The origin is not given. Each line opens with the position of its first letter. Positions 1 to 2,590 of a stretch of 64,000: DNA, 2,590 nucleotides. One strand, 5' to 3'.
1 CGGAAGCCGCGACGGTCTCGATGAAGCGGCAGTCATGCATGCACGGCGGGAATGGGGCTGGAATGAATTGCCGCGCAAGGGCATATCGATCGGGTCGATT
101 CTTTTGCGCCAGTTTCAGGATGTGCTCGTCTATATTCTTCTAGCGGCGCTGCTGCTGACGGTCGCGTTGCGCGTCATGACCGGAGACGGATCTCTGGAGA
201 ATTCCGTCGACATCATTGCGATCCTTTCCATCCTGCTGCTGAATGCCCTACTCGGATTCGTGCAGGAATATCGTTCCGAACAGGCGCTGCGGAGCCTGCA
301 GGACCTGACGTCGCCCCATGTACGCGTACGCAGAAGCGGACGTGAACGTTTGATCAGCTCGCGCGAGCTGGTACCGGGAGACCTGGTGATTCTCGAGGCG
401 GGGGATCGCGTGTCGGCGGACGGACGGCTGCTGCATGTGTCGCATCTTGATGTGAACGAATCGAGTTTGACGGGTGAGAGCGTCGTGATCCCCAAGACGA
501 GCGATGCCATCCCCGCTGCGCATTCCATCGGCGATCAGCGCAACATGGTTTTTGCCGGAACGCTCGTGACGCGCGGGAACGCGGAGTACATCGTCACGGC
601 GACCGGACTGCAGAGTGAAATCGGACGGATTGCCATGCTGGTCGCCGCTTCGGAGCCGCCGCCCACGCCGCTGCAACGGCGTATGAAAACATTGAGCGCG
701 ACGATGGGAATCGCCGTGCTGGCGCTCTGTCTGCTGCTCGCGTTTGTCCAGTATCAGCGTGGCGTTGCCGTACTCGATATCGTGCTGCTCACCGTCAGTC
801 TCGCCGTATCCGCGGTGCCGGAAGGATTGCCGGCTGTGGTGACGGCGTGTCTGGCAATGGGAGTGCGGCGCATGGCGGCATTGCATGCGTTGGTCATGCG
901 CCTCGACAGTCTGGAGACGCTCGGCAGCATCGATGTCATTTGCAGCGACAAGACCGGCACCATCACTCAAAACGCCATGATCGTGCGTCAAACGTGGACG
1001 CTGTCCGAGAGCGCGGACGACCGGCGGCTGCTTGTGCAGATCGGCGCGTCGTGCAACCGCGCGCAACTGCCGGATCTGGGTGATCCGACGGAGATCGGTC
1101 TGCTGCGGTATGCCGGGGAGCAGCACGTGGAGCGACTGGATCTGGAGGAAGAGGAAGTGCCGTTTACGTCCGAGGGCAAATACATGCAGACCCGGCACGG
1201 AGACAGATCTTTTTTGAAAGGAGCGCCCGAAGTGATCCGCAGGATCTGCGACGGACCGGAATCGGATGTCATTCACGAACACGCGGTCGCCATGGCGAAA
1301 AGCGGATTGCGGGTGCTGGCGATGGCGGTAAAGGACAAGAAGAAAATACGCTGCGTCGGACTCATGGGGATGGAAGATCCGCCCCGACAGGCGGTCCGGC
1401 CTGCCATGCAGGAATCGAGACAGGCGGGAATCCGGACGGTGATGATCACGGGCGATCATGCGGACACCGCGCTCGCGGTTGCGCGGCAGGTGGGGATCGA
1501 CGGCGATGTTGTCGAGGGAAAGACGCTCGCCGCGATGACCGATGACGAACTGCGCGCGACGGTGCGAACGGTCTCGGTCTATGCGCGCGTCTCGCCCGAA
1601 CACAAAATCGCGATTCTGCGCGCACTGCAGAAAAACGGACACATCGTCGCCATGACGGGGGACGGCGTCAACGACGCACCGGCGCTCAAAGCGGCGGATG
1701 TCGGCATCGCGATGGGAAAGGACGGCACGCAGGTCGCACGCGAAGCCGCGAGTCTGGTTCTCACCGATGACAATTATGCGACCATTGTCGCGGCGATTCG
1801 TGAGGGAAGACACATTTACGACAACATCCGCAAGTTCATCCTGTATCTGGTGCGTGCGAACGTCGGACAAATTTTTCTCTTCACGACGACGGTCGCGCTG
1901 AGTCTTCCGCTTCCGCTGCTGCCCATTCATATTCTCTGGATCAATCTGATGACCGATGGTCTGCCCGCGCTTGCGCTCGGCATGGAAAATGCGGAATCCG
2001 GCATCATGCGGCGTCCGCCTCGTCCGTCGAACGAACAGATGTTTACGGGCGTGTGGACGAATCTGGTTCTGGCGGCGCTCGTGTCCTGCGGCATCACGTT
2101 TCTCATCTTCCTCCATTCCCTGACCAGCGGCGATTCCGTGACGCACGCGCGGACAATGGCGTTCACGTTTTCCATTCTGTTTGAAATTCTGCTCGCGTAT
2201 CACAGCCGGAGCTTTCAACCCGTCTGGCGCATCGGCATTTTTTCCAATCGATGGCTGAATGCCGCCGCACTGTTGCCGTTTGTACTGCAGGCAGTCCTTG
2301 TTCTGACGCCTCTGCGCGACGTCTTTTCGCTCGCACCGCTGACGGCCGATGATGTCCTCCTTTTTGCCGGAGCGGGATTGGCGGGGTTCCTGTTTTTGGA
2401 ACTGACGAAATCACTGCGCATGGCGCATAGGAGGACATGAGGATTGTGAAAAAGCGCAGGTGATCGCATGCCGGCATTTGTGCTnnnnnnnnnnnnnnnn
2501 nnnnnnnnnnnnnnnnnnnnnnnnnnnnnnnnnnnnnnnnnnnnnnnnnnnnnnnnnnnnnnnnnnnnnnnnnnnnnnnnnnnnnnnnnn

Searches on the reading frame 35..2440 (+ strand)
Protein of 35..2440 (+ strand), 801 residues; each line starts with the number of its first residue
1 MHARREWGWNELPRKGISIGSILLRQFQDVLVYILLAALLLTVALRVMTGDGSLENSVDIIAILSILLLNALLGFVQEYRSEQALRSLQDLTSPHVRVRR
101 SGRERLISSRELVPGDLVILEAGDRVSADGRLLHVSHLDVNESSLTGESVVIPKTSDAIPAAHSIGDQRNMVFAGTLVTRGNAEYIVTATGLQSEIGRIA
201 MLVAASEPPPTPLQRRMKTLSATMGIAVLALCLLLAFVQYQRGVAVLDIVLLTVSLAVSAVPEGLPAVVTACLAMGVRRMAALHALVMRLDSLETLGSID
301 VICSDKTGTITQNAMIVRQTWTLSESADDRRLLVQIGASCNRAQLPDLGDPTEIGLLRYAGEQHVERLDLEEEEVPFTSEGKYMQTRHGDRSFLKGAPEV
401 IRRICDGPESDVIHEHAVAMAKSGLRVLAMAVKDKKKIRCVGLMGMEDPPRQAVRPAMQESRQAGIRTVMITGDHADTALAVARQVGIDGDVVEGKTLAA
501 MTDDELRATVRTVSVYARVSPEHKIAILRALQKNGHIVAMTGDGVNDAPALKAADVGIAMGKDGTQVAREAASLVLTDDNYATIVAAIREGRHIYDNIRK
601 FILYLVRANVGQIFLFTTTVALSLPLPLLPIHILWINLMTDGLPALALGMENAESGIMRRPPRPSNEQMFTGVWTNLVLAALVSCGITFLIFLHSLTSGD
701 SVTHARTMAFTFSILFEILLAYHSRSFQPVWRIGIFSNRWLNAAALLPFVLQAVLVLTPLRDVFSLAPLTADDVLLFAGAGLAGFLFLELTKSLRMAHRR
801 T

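Call 86: search_protein_families(library=pfam, max_evalue=0.001, proteins=[window:35-2440:+])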
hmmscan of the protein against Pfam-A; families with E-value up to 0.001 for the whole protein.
window:35-2440:+ (801 aa): 7 families
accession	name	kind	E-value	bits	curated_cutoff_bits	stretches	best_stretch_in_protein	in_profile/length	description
PF00122.25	E1-E2_ATPase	-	7.5e-52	175.9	28.1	1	91-281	2-179/181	E1-E2 ATPase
PF00689.26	Cation_ATPase_C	-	7.2e-43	146.8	27.3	1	625-793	1-174/175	Cation transporting ATPase, C-terminus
PF00702.32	Hydrolase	-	3.4e-23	83.5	26.4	1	299-555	1-191/191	haloacid dehalogenase-like hydrolase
PF00690.31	Cation_ATPase_N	-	4.1e-06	26.8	20.4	1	4-41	30-68/69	Cation transporter/ATPase, N-terminus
PF13246.12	Cation_ATPase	-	2e-05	24.9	21.7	1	348-406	20-89/91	Cation transport ATPase (P-type)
PF08282.18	Hydrolase_3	-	0.00058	20.1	20.9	0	530-586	198-253/255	haloacid dehalogenase-like hydrolase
PF12710.13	HAD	-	0.00067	20.6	27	0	453-552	89-189/189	haloacid dehalogenase-like hydrolase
